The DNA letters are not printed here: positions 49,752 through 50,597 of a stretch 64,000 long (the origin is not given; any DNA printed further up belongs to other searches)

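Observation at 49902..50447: Stand-alone MurD C-terminal domain gene inserted between murD and ftsW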

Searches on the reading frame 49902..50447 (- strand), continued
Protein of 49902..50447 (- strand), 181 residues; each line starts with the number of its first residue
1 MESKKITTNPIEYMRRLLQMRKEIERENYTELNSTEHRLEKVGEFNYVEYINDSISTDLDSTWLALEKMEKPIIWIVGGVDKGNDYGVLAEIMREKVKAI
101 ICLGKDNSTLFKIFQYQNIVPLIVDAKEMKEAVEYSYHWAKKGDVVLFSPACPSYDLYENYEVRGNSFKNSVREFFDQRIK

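Call 14: find_encoding_contigs(protein=P0071, flank=6000, max_places=2)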
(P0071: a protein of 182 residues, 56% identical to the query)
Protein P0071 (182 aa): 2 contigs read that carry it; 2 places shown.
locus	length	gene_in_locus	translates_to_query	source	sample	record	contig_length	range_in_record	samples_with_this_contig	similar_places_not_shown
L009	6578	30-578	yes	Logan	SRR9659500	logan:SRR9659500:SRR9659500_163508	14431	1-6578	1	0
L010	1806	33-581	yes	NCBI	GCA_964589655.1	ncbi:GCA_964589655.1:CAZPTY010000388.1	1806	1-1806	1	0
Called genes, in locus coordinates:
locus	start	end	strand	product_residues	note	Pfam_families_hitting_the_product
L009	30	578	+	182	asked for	PF02875:Mur_ligase_C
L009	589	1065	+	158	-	-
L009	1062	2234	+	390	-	PF01098:FTSW_RODA_SPOVE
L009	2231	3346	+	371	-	PF03033:Glyco_transf_28, PF04101:Glyco_tran_28_C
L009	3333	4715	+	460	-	PF01225:Mur_ligase, PF08245:Mur_ligase_M, PF02875:Mur_ligase_C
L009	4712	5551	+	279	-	-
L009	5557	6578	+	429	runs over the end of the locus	PF11104:PilM_2 (faint), PF14450:FtsA (weak), PF02491:SHS2_FTSA, PF06277:EutA, PF06723:MreB_Mbl, PF14450:FtsA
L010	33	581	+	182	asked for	PF02875:Mur_ligase_C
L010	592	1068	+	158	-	-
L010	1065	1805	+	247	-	?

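Call 15: find_encoding_contigs(protein=P0025, flank=6000, max_places=2)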
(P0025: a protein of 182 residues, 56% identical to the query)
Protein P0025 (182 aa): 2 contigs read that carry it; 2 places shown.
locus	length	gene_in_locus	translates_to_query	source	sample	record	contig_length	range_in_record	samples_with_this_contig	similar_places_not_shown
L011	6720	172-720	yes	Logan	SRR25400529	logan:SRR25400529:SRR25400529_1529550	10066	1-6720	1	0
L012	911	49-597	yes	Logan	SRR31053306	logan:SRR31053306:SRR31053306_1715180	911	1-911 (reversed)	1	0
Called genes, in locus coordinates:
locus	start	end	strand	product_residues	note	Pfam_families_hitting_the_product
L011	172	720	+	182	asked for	PF02875:Mur_ligase_C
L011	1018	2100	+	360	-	-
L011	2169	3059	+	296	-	PF14054:DUF4249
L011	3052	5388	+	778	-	PF13715:CarbopepD_reg_2, PF07715:Plug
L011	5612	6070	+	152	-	-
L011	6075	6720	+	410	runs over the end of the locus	PF01098:FTSW_RODA_SPOVE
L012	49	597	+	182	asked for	PF02875:Mur_ligase_C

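Call 18: find_related_loci(query=A2, collection=genome_contigs, flank=4000)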
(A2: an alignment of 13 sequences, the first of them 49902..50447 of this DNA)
Query A2 (181 aa) in genome_contigs; peptide patterns used: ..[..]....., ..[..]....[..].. (x = any residue, [..] = any of these).
600 stretches matched a pattern (row limit reached: there are more); 599 encode a relative of the query (tblastn E <= 1e-3); the best 80 are kept; 80 distinct loci.
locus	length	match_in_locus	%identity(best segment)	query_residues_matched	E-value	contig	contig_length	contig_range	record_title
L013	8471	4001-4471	56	17-175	1e-58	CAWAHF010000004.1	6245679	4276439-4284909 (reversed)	MAG: uncultured Bacteroidales bacterium isolate MFD02416.bin.1.317 genome assembly, contig: contig_49773, whole genome s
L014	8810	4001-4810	57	16-173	4e-58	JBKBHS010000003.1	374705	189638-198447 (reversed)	MAG: Bacteroidia bacterium isolate 21I_069.bin.58 NODE_21_length_374705_cov_67.528092, whole genome shotgun sequence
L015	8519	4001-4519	53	1-173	9e-58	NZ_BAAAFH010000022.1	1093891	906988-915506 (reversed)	Wandonia haliotis strain JCM 16083 sequence22, whole genome shotgun sequence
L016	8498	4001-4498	55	16-181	2e-56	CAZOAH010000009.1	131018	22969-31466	MAG TPA_asm: uncultured Akkermansia sp. isolate SRP319275_co3_213 genome assembly, contig: NODE_200_length_131018_cov_30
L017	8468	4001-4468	54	16-173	5e-56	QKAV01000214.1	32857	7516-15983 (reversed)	MAG: Crocinitomicaceae bacterium isolate SZUA-381 scaffold_2699, whole genome shotgun sequence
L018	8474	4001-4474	52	16-175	3e-56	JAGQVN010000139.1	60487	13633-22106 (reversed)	MAG: Flavobacteriales bacterium isolate HKST-UBA105 k127_1720814, whole genome shotgun sequence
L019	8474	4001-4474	54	16-175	1e-55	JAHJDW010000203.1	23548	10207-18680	MAG: Bacteroidetes bacterium isolate Modern_marine.mb.87 Modern_marine.mb.87_k141_1492706, whole genome shotgun sequence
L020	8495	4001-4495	52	16-179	5e-56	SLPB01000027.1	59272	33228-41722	MAG: Bacteroidales bacterium isolate CSSed165cm_477 CSSed16-5cm-367, whole genome shotgun sequence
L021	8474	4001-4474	53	16-175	9e-56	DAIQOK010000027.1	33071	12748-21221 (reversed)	MAG TPA_asm: Bacteroidota bacterium isolate CTOTU10750 NODE_413_length_33071_cov_18.994881, whole genome shotgun sequenc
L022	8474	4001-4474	54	16-175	2e-55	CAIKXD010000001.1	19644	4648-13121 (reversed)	MAG: uncultured Bacteroidetes bacterium isolate Loclat_bin-03925 genome assembly, contig: bin-03925:001/390, whole genom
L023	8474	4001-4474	54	16-175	2e-55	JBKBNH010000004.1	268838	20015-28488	MAG: Flavobacteriales bacterium isolate 21H_023.bin.38 NODE_4_length_268838_cov_12.191992, whole genome shotgun sequence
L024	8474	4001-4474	55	16-175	2e-55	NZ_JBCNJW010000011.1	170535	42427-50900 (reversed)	MAG: Fluviicola sp. isolate SMAGNO7 Contig11, whole genome shotgun sequence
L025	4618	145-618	55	16-175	4e-55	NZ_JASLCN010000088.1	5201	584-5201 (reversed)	MAG: Fluviicola sp. isolate SHSU_advanced.final.161 k67_10199077, whole genome shotgun sequence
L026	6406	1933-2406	51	16-175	4e-55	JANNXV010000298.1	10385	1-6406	MAG: Bacteroidota bacterium isolate VAR_34_metabat_144 VAR_34_k141_217309, whole genome shotgun sequence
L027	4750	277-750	53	16-175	3e-55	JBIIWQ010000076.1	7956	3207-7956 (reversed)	MAG: Crocinitomicaceae bacterium isolate ME2005-04-11_3300042883_group2_bin83 Rohwer_bin680_scaffold_9739_c1, whole geno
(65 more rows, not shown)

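Call 28: search_solved_structures(query=window:49902-50447:-, show_alignments=2, max_evalue=0.001)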
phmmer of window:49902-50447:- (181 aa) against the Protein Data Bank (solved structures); distinct sequences matched with E-value up to 0.001: 11.
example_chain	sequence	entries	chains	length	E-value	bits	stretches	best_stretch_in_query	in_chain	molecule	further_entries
3lk7_A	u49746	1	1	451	1.5e-21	80.2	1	16-171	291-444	UDP-N-acetylmuramoylalanine--D-glutamate ligase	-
7sir_A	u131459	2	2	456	1.8e-16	63.7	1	27-171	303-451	UDP-N-acetylmuramoylalanine--D-glutamate ligase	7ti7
8dp2_A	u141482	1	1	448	4.3e-16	62.4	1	35-174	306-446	UDP-N-acetylmuramoylalanine--D-glutamate ligase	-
7sy9_A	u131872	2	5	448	4.4e-16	62.4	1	35-174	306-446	UDP-N-acetylmuramoylalanine--D-glutamate ligase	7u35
4buc_A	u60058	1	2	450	3.8e-15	59.4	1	27-171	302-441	UDP-N-ACETYLMURAMOYLALANINE--D-GLUTAMATE LIGASE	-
2jff_A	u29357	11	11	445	1.6e-14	57.4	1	30-175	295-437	UDP-N-ACETYLMURAMOYLALANINE--D-GLUTAMATE LIGASE | UDP-N-ACETYLMURAMOYL-ALANINE-D-GLUTAMATE LIGASE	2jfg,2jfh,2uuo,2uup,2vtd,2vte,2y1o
8v8w_A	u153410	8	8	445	1.7e-14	57.2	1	30-174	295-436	UDP-N-acetylmuramoylalanine--D-glutamate ligase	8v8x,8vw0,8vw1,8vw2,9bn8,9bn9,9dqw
2wjp_A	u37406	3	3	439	1.8e-14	57.2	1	30-174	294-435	UDP-N-ACETYLMURAMOYLALANINE--D-GLUTAMATE LIGASE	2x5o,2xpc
5a5f_A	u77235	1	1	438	1.9e-14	57.1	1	30-174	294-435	UDP-N-ACETYLMURAMOYLALANINE--D-GLUTAMATE LIGASE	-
1e0d_A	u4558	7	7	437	2.1e-14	56.9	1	30-174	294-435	UDP-N-ACETYLMURAMOYLALANINE--D-GLUTAMATE LIGASE | UDP-N-ACETYLMURAMOYL-L-ALANINE:D-GLUTAMATE LIGASE | UDP-N-ACETYLMURAMOYL-L-ALANINE/:D-GLUTAMATE LIGASE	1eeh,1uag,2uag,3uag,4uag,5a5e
8v8y_A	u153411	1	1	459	2.2e-14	56.9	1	30-174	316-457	UDP-N-acetylmuramoylalanine--D-glutamate ligase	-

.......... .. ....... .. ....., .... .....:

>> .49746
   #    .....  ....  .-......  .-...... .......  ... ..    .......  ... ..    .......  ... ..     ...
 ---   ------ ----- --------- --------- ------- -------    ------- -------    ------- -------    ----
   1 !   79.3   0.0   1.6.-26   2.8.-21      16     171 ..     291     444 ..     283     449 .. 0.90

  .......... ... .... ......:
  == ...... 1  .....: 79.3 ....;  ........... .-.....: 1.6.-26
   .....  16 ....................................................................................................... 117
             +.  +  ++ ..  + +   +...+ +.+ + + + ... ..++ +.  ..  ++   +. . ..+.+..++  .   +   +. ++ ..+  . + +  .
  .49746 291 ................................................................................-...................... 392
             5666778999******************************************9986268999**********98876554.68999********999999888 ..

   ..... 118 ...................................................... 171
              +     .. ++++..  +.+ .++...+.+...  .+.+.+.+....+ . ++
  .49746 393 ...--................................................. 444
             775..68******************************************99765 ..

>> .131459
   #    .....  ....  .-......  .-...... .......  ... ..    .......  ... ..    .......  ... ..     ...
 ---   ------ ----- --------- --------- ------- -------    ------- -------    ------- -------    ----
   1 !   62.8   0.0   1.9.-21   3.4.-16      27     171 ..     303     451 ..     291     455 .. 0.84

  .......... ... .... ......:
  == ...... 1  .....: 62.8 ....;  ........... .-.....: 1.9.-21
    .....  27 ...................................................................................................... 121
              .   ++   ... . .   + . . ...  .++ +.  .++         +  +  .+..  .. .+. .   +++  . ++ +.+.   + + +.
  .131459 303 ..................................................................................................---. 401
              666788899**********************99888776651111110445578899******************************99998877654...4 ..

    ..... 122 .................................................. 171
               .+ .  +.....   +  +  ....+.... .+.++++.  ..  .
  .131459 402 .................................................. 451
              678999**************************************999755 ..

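Call 42: predict_structure(alignment_id=A2)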
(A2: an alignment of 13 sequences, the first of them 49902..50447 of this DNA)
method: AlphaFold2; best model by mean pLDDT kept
length: 181 residues; sequences in the alignment: 13
mean_pLDDT: 79.0   pTM: 0.75
mean pLDDT of the five models: 79.0, 72.5, 67.8, 65.2, 62.0
residues with pLDDT >= 90: 62; 70-90: 68; 50-70: 43; < 50: 8
segments of 3 or more residues with pLDDT < 50: 1-7
pLDDT, mean of each block of 10 residues (from residue 1): 49 69 63 73 93 87 89 85 70 89 76 71 86 93 94 64 90 85 47
secondary structure, 60 per line:
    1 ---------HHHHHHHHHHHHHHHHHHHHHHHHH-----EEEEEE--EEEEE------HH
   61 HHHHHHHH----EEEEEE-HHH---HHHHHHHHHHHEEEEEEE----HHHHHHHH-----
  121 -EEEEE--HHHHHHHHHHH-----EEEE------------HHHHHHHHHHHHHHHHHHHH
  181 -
elements in order: H10-34 E40-45 E48-52 H59-68 E73-78 H86-96 E97-103 H108-115 E122-126 H129-139 E145-148 H161-180

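Call 46: fold_search(model_id=the predicted structure, library=pdb)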
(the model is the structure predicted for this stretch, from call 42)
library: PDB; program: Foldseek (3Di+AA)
matches with E <= 10: 1659; with E <= 0.001: 55
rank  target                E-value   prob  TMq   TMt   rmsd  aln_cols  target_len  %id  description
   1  7u35_C                2.6e-12  1.00  0.69  0.30   2.1       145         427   34  Crystal Structure of UDP-N-acetylmuramoylalanine--D-glutamate ligase (MurD) from Pseudomonas aeruginosa PAO1 in comple (released 2022-03-09)
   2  7u35_B                3.8e-12  1.00  0.69  0.30   2.0       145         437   34  Crystal Structure of UDP-N-acetylmuramoylalanine--D-glutamate ligase (MurD) from Pseudomonas aeruginosa PAO1 in comple (released 2022-03-09)
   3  7ti7                  4.1e-12  1.00  0.69  0.29   2.6       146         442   33  Crystal Structure of UDP-N-acetylmuramoylalanine-D-glutamate ligase from Acinetobacter baumannii AB5075-UW in complex wi (released 2022-01-26)
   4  3lk7                  4.6e-12  1.00  0.71  0.30   1.8       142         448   33  The Crystal Structure of UDP-N-acetylmuramoylalanine-D-glutamate (MurD) ligase from Streptococcus agalactiae to 1.5A (released 2010-02-09)
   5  8dp2                  4.6e-12  1.00  0.70  0.29   2.1       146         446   34  Crystal Structure of UDP-N-acetylmuramoylalanine--D-glutamate ligase (MurD) from Pseudomonas aeruginosa PAO1 in complex  (released 2022-08-17)
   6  7sy9_A                4.6e-12  1.00  0.68  0.29   2.1       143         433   35  Crystal Structure of UDP-N-acetylmuramoylalanine--D-glutamate ligase (MurD) from Pseudomonas aeruginosa PAO1 (released 2021-12-15)
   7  7sy9_B                5.6e-12  1.00  0.68  0.30   2.0       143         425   35  Crystal Structure of UDP-N-acetylmuramoylalanine--D-glutamate ligase (MurD) from Pseudomonas aeruginosa PAO1 (released 2021-12-15)
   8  7u35_A                6.8e-12  1.00  0.70  0.30   1.7       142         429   34  Crystal Structure of UDP-N-acetylmuramoylalanine--D-glutamate ligase (MurD) from Pseudomonas aeruginosa PAO1 in comple (released 2022-03-09)
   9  2jfh                  8.7e-12  1.00  0.66  0.29   2.5       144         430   32  Crystal structure of MurD ligase in complex with L-Glu containing sulfonamide inhibitor (released 2007-05-15)
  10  8v8x                  1.2e-11  1.00  0.66  0.30   2.4       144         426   32  Crystal Structure of Apo UDP-N-acetylmuramoylalanine--D-glutamate ligase (MurD) from E. coli (Orthorhombic P form2) (released 2023-12-13)
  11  8vw0                  1.6e-11  1.00  0.65  0.28   2.4       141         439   33  Crystal Structure of Apo UDP-N-acetylmuramoylalanine--D-glutamate ligase (MurD) from E. coli (AMP bound) (released 2024-02-14)
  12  2vte                  1.9e-11  1.00  0.66  0.29   2.4       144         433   32  Crystal structure of MurD ligase in complex with D-Glu containing sulfonamide inhibitor (released 2008-11-25)
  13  4uag                  2.3e-11  1.00  0.66  0.29   2.5       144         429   32  UDP-N-ACETYLMURAMOYL-L-ALANINE:D-GLUTAMATE LIGASE (released 2000-03-15)
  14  2wjp                  2.4e-11  1.00  0.66  0.29   2.4       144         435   32  CRYSTAL STRUCTURE OF MURD LIGASE IN COMPLEX WITH D-GLU CONTAINING RHODANINE INHIBITOR (released 2010-08-25)
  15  8v8y                  2.7e-11  1.00  0.65  0.28   2.4       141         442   33  Crystal Structure of Apo UDP-N-acetylmuramoylalanine--D-glutamate ligase (MurD) from E. coli (Orthorhombic P form) (released 2023-12-13)
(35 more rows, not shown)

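Call 55: list_cluster_members(proteins=[window:49902-50447:-, P0036, P0063, P0128, P0220])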
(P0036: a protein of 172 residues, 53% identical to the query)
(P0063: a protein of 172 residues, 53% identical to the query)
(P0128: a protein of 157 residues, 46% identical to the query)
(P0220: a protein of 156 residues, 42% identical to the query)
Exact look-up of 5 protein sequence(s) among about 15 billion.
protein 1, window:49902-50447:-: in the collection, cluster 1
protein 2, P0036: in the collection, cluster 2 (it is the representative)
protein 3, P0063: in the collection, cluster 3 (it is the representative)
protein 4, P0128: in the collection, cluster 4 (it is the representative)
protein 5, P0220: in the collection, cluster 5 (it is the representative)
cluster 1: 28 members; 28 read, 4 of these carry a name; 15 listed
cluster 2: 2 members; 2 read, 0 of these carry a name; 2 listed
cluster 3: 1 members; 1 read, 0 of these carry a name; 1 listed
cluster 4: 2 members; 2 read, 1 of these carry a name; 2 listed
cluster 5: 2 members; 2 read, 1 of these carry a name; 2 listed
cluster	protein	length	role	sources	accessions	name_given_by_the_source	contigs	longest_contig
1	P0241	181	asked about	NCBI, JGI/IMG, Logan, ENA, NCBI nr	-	-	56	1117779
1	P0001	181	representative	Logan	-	-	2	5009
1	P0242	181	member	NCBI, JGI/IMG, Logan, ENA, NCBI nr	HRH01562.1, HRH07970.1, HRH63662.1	MAG TPA: hypothetical protein PLI68_10080 [Bacteroidia bacterium] | hypothetical protein [Bacteroidia bacterium]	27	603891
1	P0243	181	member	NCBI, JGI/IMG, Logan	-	UDP-N-acetylmuramoylalanine--D-glutamate ligase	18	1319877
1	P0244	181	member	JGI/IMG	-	UDP-N-acetylmuramoylalanine--D-glutamate ligase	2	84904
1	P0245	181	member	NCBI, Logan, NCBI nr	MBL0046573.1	MAG: hypothetical protein IPP32_00510 [Bacteroidetes bacterium] | hypothetical protein [Bacteroidota bacterium]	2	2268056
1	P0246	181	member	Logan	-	-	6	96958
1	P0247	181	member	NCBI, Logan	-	-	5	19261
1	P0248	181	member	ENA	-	-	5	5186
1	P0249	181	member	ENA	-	-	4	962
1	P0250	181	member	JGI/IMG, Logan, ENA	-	-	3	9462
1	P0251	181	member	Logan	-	-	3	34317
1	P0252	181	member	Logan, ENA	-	-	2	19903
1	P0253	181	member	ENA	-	-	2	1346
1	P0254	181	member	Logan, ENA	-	-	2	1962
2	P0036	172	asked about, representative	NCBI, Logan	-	-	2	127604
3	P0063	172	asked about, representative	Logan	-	-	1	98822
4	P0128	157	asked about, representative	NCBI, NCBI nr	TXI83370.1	MAG: hypothetical protein E6Q38_03625 [Crocinitomicaceae bacterium]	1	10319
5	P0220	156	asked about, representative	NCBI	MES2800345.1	MAG: hypothetical protein V4638_10050 [Bacteroidota bacterium]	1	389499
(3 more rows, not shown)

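Call 57: search_protein_representatives(alignment_id=A2)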
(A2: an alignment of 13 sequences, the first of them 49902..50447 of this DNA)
Query: 13 sequences, 180 profile positions. Proteins with E-value up to 0.001 (for the whole library): 23979; up to 1e-10: 14095; up to 1e-30: 896. The best 150 are listed.
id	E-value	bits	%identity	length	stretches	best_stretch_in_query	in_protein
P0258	4.2e-61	221.9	-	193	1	13-174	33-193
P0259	5.7e-61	221.5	-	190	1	7-178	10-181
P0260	1.2e-60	220.4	-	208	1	17-174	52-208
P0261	2.3e-60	219.5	-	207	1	15-172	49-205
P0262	1.4e-59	217.0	-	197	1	15-175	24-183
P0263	2.3e-59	216.3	-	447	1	14-173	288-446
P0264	3.2e-58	212.5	-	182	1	13-173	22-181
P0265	2.8e-57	209.5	-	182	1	16-174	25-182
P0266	5.3e-57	208.6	-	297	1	18-174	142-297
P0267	1.9e-56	206.8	-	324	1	14-173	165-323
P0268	9.6e-56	204.5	-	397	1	16-173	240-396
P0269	1.9e-55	203.5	-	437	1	14-173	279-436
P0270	2.0e-55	203.4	-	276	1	16-174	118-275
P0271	2.2e-55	203.3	-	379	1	13-176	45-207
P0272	2.7e-55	203.0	-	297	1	13-173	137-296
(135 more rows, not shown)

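Call 71: search_protein_families(library=padloc, proteins=[window:49902-50447:-], max_evalue=0.01)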
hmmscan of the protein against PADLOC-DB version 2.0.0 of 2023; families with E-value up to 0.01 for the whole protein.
window:49902-50447:- (181 aa): 0 families

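Call 72: search_protein_families(library=ncbifam, proteins=[P0036, P0007], max_evalue=0.01)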
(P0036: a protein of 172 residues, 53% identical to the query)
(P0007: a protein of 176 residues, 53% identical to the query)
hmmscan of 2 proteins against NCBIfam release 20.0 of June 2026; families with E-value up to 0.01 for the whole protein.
P0036 (172 aa): 1 family
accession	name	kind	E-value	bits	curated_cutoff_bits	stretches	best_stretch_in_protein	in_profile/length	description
TIGR01087.1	murD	equivalog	2.7e-44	152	211.95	1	16-170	287-440/441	UDP-N-acetylmuramoyl-L-alanine--D-glutamate ligase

P0007 (176 aa): 2 families
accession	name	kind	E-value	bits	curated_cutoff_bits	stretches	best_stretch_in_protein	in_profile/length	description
TIGR01087.1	murD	equivalog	9.2e-48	163.4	211.95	1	19-173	287-440/441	UDP-N-acetylmuramoyl-L-alanine--D-glutamate ligase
NF008897.0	PRK11930.1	equivalog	0.0008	17.5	804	1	18-71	300-353/822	bifunctional UDP-N-acetylmuramoyl-tripeptide:D-alanyl-D-alanine ligase/alanine racemase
